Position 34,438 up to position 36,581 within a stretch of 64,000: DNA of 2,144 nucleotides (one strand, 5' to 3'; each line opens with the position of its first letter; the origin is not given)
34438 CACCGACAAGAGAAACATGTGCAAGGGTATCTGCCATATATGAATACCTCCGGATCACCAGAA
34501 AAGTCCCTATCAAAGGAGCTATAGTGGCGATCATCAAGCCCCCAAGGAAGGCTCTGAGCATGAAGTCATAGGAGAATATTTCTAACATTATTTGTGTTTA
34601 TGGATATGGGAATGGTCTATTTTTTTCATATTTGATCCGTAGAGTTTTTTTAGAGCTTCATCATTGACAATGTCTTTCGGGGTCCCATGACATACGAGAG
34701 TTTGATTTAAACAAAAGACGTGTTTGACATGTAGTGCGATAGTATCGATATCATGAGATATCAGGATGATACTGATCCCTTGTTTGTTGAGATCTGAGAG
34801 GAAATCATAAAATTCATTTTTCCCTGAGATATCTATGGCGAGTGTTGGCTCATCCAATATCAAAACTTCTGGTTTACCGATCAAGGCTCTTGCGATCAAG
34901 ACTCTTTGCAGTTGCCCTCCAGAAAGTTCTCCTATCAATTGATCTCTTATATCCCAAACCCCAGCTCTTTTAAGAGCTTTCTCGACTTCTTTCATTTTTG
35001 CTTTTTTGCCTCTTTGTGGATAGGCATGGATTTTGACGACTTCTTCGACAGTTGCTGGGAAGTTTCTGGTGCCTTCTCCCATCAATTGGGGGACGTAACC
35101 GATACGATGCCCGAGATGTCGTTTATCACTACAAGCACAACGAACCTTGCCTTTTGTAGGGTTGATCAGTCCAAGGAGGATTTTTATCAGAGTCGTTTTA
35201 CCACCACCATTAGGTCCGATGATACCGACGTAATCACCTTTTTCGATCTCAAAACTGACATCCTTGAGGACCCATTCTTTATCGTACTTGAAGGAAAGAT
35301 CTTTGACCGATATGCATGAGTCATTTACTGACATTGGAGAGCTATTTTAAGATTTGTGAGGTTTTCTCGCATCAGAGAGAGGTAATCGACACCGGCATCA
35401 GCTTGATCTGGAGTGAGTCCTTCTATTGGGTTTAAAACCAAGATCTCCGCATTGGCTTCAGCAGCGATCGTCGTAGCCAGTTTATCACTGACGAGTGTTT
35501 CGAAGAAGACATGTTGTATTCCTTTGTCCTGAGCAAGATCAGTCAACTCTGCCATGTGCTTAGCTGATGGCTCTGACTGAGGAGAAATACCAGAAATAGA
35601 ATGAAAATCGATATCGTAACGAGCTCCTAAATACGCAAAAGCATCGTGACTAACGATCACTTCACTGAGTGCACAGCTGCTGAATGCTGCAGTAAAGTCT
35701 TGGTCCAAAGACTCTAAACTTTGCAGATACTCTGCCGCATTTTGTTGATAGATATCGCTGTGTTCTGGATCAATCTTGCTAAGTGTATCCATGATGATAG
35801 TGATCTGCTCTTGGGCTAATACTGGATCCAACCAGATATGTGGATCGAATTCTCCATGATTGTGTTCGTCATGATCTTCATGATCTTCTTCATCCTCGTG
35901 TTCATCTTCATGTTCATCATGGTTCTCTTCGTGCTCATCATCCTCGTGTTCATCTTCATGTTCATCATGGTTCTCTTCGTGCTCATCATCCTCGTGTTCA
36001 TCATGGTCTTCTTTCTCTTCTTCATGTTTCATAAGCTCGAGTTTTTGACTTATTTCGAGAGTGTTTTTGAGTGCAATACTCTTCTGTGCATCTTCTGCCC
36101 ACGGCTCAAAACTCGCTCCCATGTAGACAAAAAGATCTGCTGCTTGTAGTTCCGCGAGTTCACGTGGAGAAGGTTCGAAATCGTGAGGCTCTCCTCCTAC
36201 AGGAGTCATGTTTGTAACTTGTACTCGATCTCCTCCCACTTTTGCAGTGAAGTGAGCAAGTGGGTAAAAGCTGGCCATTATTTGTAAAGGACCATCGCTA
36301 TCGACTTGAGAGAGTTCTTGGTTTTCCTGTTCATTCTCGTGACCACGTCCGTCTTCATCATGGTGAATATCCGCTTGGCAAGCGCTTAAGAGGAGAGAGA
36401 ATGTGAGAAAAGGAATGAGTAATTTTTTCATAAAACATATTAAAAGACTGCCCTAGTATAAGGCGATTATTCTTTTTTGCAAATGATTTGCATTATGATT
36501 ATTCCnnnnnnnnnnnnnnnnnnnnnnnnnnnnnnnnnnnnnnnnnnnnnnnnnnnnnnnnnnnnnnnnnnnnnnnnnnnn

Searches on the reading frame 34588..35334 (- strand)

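Call 81: search_protein_families(library=pfam, proteins=[window:34588-35334:-], max_evalue=0.00001)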
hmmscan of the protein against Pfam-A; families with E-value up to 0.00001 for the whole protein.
window:34588-35334:- (248 aa): 2 families
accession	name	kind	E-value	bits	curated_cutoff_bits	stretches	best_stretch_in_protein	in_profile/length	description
PF00005.33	ABC_tran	-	7e-33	114.6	25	1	23-164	1-136/137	ABC transporter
PF13304.12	AAA_21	-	9.5e-09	36.2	27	0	37-56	3-22/304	AAA domain, putative AbiEii toxin, Type IV TA system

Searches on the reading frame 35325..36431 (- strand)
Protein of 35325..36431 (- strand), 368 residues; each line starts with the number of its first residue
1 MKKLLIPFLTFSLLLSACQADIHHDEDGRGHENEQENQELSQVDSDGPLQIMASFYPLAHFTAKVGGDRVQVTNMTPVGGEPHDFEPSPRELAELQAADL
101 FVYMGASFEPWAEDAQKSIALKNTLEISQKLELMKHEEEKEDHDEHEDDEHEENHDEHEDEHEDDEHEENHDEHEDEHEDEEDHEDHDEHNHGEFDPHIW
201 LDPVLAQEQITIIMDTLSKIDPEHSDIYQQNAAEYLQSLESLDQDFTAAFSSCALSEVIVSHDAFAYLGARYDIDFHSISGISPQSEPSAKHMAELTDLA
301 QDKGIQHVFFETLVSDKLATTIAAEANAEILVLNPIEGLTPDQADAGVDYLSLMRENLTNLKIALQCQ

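Call 81: search_protein_families(library=pfam, proteins=[window:35325-36431:-], max_evalue=0.00001)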
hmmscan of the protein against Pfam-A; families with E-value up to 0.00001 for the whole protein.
window:35325-36431:- (368 aa): 1 family
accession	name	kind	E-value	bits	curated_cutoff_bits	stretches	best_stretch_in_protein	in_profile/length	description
PF01297.22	ZnuA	-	4.4e-79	266.1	29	1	51-362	1-261/263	Zinc-uptake complex component A periplasmic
